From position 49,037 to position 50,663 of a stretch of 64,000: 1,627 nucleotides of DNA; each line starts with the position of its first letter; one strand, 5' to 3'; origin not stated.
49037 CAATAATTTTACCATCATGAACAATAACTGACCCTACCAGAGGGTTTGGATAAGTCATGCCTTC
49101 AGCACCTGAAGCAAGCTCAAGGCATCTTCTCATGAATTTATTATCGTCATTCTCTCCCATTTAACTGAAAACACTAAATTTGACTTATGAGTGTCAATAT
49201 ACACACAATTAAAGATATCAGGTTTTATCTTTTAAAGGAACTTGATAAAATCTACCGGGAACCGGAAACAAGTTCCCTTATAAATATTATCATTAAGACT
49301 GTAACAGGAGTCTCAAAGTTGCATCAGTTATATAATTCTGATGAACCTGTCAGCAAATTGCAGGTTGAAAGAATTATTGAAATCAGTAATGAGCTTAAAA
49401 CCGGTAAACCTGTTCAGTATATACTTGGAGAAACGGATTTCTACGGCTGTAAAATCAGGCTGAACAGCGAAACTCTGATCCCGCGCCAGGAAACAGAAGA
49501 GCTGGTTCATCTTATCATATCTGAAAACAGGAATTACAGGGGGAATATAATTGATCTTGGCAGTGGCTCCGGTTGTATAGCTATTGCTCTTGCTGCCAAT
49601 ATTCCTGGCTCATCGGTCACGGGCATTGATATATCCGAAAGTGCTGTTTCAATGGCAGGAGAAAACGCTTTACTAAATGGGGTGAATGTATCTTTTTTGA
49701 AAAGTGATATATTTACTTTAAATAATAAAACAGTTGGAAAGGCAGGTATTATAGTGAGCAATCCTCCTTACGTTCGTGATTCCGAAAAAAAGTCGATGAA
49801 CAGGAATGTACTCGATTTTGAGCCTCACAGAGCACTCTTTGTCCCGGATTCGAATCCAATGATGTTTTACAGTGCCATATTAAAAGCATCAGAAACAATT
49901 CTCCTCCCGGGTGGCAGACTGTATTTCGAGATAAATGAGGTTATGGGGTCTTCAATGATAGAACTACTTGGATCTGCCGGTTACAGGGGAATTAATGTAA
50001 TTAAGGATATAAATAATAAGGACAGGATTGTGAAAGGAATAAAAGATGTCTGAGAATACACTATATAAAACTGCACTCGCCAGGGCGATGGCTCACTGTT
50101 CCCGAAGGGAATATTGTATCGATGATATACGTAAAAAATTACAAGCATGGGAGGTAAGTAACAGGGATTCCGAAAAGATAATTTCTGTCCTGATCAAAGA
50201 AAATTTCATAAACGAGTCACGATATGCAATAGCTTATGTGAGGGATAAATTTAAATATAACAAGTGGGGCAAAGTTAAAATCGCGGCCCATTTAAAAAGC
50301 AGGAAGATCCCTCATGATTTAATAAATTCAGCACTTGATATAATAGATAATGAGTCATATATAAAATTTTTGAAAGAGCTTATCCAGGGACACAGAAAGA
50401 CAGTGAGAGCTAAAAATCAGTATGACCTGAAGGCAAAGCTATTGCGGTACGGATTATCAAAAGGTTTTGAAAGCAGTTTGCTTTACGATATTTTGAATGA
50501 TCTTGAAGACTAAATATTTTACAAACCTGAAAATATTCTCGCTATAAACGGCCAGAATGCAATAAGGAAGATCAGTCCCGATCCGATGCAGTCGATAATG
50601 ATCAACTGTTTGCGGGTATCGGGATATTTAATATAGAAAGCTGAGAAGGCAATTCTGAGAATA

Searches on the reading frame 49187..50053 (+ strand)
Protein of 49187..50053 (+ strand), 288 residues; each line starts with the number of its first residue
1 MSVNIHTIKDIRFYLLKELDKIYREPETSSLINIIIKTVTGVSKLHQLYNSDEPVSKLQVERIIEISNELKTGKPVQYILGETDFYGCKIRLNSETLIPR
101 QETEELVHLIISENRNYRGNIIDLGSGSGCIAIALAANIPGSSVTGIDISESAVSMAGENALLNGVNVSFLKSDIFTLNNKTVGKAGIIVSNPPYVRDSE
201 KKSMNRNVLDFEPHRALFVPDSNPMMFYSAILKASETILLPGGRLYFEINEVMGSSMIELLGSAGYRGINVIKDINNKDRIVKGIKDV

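Call 51: search_protein_families(library=pfam, proteins=[window:49187-50053:+], max_evalue=0.001)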
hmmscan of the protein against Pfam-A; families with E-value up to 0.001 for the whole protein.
window:49187-50053:+ (288 aa): 12 families
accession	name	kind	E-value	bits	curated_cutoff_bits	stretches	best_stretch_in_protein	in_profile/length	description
PF05175.20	MTS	-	2.2e-15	57.1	23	1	116-201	30-114/170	Methyltransferase small domain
PF13847.12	Methyltransf_31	-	3.7e-12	46.6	27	1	120-207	6-82/145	Methyltransferase domain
PF06325.19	PrmA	-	4.6e-10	39.9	22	1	116-192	160-233/296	Ribosomal protein L11 methyltransferase (PrmA)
PF13649.12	Methyltransf_25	-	8e-10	39.7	27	1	121-191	1-70/97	Methyltransferase domain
PF17827.6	PrmC_N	-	5.9e-07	30.4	23.4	1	32-81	22-71/71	PrmC N-terminal domain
PF08241.18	Methyltransf_11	-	6.6e-06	27.1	21.2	1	123-179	2-55/95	Methyltransferase domain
PF08242.18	Methyltransf_12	-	1.3e-05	26.2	30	1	122-171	1-51/98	Methyltransferase domain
PF02384.22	N6_Mtase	-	4.8e-05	23.3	20.4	1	103-217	35-154/311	N-6 DNA Methylase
PF01170.24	UPF0020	-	7.4e-05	23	22.3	1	141-206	76-142/197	RMKL-like, methyltransferase domain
PF13489.12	Methyltransf_23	-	9e-05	22.7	27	1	111-170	16-61/164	Methyltransferase domain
PF09445.16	Methyltransf_15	-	0.00089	19.3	22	0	120-194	3-80/165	RNA cap guanine-N2 methyltransferase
PF10294.15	Methyltransf_16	-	0.00098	19.4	21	0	113-164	42-92/174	Lysine methyltransferase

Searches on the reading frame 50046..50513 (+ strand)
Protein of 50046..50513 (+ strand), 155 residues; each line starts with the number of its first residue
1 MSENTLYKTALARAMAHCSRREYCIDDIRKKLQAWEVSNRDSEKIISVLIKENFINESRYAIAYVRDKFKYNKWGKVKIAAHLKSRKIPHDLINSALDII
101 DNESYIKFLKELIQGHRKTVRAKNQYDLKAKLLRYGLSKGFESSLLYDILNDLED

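Call 51: search_protein_families(library=pfam, proteins=[window:50046-50513:+], max_evalue=0.001)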
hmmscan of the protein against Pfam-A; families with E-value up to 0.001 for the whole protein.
window:50046-50513:+ (155 aa): 3 families
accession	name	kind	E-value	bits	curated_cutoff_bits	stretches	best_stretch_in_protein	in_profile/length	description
PF02631.22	RecX_HTH2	-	2.2e-12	47.5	26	1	56-97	1-42/42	RecX, second three-helix domain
PF21982.2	RecX_HTH1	-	4.1e-05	23.9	26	0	10-46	1-37/40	RecX, first three-helix domain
PF21981.2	RecX_HTH3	-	0.00012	22.6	26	1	116-147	14-45/48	RecX, third three-helix domain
